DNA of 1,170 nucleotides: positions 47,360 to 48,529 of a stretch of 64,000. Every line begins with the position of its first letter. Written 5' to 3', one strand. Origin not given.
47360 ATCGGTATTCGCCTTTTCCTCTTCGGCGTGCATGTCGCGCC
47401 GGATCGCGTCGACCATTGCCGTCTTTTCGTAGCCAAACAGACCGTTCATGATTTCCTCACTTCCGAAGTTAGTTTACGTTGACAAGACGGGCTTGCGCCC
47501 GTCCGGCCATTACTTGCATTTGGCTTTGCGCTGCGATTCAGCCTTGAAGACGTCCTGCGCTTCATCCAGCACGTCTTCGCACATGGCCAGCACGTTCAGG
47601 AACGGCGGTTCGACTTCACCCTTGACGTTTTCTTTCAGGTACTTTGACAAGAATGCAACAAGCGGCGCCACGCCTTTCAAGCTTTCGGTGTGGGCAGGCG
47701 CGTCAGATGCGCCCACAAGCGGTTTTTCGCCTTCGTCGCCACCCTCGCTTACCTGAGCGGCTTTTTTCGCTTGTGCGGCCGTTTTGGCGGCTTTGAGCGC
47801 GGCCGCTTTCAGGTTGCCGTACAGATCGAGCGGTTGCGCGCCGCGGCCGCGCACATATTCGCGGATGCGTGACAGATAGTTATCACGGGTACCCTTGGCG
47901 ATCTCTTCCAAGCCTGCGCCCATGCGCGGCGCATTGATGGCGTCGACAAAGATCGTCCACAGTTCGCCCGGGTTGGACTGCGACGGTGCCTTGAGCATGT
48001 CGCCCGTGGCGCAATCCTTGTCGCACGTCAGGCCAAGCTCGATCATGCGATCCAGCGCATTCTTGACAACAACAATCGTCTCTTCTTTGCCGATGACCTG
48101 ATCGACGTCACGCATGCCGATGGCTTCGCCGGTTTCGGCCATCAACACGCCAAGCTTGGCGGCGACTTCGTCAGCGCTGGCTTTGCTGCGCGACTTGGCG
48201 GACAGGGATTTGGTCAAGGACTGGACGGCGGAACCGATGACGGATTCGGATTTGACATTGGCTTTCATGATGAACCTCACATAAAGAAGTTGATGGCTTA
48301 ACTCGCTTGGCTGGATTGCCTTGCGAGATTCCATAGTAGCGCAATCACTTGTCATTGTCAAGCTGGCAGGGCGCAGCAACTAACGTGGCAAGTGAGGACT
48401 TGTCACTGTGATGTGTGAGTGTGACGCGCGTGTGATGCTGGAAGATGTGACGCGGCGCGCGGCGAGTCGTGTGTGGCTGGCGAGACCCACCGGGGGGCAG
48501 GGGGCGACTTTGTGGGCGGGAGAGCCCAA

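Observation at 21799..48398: An ~18-nt leader element, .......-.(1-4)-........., repeated at least 14 times 4-7 nt upstream of start codons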

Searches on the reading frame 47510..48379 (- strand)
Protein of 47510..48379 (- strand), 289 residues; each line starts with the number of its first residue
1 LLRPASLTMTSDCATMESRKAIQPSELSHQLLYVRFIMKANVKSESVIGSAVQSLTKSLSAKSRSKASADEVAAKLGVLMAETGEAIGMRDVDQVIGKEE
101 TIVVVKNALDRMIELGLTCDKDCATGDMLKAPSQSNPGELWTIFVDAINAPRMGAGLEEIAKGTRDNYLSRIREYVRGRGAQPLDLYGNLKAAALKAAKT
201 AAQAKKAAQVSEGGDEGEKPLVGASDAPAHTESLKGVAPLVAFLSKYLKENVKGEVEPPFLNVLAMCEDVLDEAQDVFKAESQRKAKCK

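Call 38: search_protein_families(library=phrogs, proteins=[window:47510-48379:-], max_evalue=0.001)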
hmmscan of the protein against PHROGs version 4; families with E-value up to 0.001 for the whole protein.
window:47510-48379:- (289 aa): 0 families

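Call 44: search_protein_families(library=pfam, proteins=[window:47510-48379:-], max_evalue=0.01)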
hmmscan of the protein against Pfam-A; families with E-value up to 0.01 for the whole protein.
window:47510-48379:- (289 aa): 0 families

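Call 67: find_homologous_proteins(query=window:47510-48268:-, max_evalue=0.001)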
Query window:47510-48268:- (252 aa): 15 proteins with E <= 0.001 among 1848 candidates.
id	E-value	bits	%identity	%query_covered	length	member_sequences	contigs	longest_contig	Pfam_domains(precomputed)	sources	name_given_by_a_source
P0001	8.5e-155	531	100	100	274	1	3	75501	-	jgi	jgi:hypothetical protein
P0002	1.7e-66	242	54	100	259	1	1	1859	-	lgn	-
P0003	7.2e-52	194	47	88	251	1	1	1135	-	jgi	jgi:hypothetical protein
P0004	5.4e-34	136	38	87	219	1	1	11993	-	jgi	jgi:hypothetical protein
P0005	2.4e-31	127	40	85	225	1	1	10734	-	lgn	-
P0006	3.8e-30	123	37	88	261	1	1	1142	-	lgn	-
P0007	3.1e-28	117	39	79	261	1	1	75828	-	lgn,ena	-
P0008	3.4e-24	104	36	88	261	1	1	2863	-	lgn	-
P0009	1.3e-23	102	35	89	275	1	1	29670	-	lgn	-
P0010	1.2e-21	96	35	78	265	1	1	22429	-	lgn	-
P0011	3.1e-17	81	33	85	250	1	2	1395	-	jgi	jgi:hypothetical protein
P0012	6.4e-17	80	42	48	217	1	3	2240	-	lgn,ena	-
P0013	1.2e-14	73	41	52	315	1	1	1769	PF26002.1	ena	-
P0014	5.0e-13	67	32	80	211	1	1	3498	-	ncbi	ncbi:MAG: hypothetical protein ACYC1K_03585 [Minisyncoccota bacterium]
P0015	5.5e-6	44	27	87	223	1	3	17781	-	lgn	-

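Call 68: find_encoding_contigs(protein=P0001, flank=10000, max_places=6)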
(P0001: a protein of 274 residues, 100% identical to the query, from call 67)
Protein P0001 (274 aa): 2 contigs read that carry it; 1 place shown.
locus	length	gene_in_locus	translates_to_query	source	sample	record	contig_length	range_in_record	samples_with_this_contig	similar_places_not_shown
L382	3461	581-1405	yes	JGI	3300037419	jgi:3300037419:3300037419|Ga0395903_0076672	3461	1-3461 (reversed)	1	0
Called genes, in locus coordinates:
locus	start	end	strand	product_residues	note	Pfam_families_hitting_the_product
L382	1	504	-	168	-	?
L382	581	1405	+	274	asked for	-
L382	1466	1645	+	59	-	-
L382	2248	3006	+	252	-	-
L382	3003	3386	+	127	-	-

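Call 69: find_encoding_contigs(protein=P0007, flank=10000, max_places=3)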
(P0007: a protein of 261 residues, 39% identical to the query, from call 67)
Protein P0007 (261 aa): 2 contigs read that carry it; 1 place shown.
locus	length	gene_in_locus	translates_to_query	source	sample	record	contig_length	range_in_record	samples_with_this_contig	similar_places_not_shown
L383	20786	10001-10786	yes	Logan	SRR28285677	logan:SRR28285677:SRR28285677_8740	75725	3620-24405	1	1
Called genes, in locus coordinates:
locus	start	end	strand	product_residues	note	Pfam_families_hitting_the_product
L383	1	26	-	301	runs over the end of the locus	PF25209:Phage_capsid_4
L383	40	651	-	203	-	-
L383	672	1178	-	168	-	-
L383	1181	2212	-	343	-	-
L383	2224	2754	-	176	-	-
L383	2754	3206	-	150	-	-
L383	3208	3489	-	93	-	-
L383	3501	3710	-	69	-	-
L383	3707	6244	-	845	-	-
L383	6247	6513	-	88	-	-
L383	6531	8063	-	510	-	PF17289:Terminase_6C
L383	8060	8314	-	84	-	-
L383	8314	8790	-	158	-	-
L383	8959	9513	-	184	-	-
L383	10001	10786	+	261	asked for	-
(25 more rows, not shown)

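Call 70: find_encoding_contigs(protein=P0009, flank=10000, max_places=3)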
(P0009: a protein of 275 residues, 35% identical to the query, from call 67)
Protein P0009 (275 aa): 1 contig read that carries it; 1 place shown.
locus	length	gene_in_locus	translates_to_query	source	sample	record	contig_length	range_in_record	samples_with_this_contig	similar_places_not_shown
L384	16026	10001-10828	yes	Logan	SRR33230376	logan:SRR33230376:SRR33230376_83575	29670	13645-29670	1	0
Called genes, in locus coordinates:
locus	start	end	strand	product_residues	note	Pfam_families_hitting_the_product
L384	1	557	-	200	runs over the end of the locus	-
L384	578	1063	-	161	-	-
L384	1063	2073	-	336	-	-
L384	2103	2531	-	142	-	-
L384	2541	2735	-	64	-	-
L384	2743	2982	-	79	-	-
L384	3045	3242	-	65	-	-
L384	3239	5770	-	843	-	-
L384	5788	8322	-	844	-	PF17289:Terminase_6C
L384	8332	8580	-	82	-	-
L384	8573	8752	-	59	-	-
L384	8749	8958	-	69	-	-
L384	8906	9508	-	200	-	-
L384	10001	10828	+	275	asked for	-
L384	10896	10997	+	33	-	-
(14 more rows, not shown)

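Call 71: find_encoding_contigs(protein=P0010, flank=10000, max_places=3)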
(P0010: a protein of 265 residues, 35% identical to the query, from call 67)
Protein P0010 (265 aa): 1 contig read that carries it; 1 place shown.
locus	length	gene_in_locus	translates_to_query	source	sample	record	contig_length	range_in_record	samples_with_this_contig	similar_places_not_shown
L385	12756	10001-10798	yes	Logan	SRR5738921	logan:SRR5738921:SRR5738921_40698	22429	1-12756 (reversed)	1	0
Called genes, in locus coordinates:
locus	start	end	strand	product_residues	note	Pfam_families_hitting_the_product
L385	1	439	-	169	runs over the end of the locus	-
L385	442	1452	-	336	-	-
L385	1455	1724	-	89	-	-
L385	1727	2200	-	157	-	-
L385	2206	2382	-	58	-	-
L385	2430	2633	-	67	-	-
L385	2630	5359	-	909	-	-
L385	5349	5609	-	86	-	-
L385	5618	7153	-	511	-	PF17289:Terminase_6C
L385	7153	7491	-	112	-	PF00565:SNase (weak)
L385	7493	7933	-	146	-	PF11195:Tad2-like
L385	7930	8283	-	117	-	-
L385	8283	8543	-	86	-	-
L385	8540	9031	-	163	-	-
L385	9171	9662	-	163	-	-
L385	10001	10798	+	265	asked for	-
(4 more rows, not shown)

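Call 73: find_encoding_contigs(protein=P0004, flank=10000, max_places=2)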
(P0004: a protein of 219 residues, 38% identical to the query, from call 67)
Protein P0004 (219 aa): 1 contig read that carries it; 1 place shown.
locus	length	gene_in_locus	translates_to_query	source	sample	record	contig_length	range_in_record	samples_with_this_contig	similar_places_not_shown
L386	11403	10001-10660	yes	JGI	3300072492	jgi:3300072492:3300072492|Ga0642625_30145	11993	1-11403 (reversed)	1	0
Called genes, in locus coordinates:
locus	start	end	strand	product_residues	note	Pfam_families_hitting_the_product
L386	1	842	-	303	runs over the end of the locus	PF10124:Mu-like_gpT (faint), PF25209:Phage_capsid_4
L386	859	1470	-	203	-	-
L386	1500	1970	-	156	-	-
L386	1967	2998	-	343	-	-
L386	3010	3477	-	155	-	-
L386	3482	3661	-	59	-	-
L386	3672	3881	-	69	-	-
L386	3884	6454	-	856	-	-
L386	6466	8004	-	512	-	PF17289:Terminase_6C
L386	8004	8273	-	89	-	-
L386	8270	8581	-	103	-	-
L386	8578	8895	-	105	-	-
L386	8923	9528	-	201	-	-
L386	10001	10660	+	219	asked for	-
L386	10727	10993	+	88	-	-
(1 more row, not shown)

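Call 74: find_encoding_contigs(protein=P0005, flank=10000, max_places=2)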
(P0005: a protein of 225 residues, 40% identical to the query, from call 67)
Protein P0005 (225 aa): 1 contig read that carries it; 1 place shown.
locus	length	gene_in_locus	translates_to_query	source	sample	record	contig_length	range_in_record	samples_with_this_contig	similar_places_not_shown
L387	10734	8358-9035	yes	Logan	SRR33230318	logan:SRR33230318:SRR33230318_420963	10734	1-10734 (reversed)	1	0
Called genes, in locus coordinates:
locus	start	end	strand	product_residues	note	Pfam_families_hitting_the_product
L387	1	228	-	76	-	?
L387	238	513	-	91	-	-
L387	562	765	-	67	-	-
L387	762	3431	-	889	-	-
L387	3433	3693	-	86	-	-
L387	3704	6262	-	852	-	PF05204:Hom_end (weak), PF14528:LAGLIDADG_3 (weak), PF17289:Terminase_6C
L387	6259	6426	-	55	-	-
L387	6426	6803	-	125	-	-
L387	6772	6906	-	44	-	-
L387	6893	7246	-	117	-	-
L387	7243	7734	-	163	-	-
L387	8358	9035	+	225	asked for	-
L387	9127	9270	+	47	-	-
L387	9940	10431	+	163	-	-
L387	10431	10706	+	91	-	-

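Call 75: find_encoding_contigs(protein=P0015, flank=10000, max_places=2)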
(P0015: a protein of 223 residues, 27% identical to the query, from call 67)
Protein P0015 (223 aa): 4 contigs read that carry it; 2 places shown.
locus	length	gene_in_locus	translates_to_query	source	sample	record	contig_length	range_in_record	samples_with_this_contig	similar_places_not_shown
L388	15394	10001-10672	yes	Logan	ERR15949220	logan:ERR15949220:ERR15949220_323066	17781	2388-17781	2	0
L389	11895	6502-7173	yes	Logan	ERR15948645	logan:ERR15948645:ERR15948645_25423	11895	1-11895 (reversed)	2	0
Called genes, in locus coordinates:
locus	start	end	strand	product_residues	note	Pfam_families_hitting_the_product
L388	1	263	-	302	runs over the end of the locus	PF10124:Mu-like_gpT (faint), PF25209:Phage_capsid_4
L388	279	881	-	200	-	-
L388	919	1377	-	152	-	-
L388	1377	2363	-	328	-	-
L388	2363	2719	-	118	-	-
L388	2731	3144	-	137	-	PF00166:Cpn10 (faint)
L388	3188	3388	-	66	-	-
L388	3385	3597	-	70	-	-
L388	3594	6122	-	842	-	-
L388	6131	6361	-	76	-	PF01411:tRNA-synt_2c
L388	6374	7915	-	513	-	PF17289:Terminase_6C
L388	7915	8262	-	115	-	-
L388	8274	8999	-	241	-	PF01541:GIY-YIG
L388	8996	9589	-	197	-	-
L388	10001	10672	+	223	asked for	-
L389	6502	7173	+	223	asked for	-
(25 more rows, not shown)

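Call 101: search_solved_structures(query=A5, max_evalue=1)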
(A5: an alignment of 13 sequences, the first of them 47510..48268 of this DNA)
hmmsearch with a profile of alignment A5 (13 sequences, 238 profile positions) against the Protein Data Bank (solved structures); distinct sequences matched with E-value up to 1: 1.
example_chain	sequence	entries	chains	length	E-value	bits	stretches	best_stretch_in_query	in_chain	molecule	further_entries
8vd6_A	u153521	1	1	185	0.13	15.3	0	30-78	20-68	CAP REPEAT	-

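Call 102: search_protein_families(library=ncbifam, proteins=[window:47510-48268:-], max_evalue=0.1)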
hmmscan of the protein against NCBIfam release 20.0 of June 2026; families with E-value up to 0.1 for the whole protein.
window:47510-48268:- (252 aa): 1 family
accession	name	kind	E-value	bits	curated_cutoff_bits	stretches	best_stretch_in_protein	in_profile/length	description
NF011253.0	PRK14659.1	equivalog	0.065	13.8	156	0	20-88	41-114/123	holo-[acyl-carrier-protein] synthase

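Call 103: predict_structure(alignment_id=A5)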
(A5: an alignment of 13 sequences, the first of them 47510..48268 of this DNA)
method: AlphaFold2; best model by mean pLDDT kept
length: 252 residues; sequences in the alignment: 13
mean_pLDDT: 76.2   pTM: 0.51
mean pLDDT of the five models: 76.2, 75.4, 74.3, 71.4, 70.3
residues with pLDDT >= 90: 70; 70-90: 116; 50-70: 24; < 50: 42
segments of 3 or more residues with pLDDT < 50: 1-19, 174-195
pLDDT, mean of each block of 10 residues (from residue 1): 44 43 72 89 95 87 92 93 76 79 91 93 92 92 87 71 68 42 36 54 85 77 82 88 83 60
secondary structure, 60 per line:
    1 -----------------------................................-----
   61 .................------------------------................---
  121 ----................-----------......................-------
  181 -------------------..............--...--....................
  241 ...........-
elements in order: H24-55 H61-77 H102-117 H125-140 H152-173 H200-213 H221-251

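Call 105: fold_search(model_id=the predicted structure, library=pdb)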
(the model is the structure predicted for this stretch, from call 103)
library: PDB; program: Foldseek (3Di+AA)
matches with E <= 10: 49; with E <= 0.001: 0
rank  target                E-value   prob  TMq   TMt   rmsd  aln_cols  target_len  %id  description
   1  5ijp                  2.0e+00  0.09  0.15  0.19  15.9       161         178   19  Crystal structure of the SPX domain of Chaetomium thermophilum Vtc4 in complex with inositol hexakisphosphate (InsP6). (released 2016-04-27)
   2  1wdz_A                2.0e+00  0.08  0.14  0.15  30.7       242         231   15  Crystal structure of RCB domain of IRSp53 (released 2005-06-07)
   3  9gm7_C                2.7e+00  0.04  0.11  0.08  46.1       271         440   13  MukBEF in a nucleotide-bound state with open neck gate (monomer) (released 2025-03-26)
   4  5lj5_O                3.0e+00  0.06  0.15  0.13  33.1       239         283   12  Overall structure of the yeast spliceosome immediately after branching. (released 2016-08-31)
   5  8cwy_A                3.3e+00  0.07  0.15  0.09  16.6       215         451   11  Accurate computational design of genetically encoded 3D protein crystals (released 2023-11-01)
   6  9pj2_D                3.6e+00  0.06  0.15  0.14  14.8       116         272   11  Crystal structure of non-haem diiron azetidine synthase from Streptomyces cacaoi var. asoensis complexed with iron, L- (released 2025-12-24)
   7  7d7q_B                4.8e+00  0.03  0.12  0.11  19.8       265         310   11  Crystal structure of the transmembrane domain and linker region of Salpingoeca rosetta rhodopsin phosphodiesterase (released 2020-11-18)
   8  5cwb                  5.5e+00  0.11  0.25  0.30  15.6       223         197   11  Crystal structure of de novo designed helical repeat protein DHR4 (released 2015-12-16)
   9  9seg                  5.5e+00  0.06  0.14  0.04  13.9       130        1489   12  Mouse otoferlin (216-1931) in the lipid-free Ca2+-bound state, "open" conformation (class 1) (released 2025-11-05)
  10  9mri_F                5.5e+00  0.04  0.14  0.14  15.1       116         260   10  X-ray crystal structure of Streptomyces cacaoi PolF bound to Zn(II) (released 2025-10-22)
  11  9uhd                  5.8e+00  0.06  0.15  0.18  28.7       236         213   12  Structure of FAM92A BAR domain (released 2025-07-16)
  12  9b8l_A                6.1e+00  0.05  0.14  0.03  14.2       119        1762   16  Cryo-EM structure of human dysferlin dimer (released 2024-11-27)
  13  9se5                  6.1e+00  0.04  0.14  0.04  13.7       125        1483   12  Mouse otoferlin (216-1931) in the lipid-free, Ca2+-bound state, "open" conformation (class 2) (released 2025-11-05)
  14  5ayp_B                6.4e+00  0.05  0.13  0.13  11.6       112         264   16  Crystal structure of Bacillus stearothermophilus Farnesyl pyrophosphate synthase (released 2016-09-14)
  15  9kp5                  6.7e+00  0.04  0.14  0.17  17.2       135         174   15  Crystal structure of Horse spleen L-ferritin mutant (E56F/R59F) (released 2025-03-05)
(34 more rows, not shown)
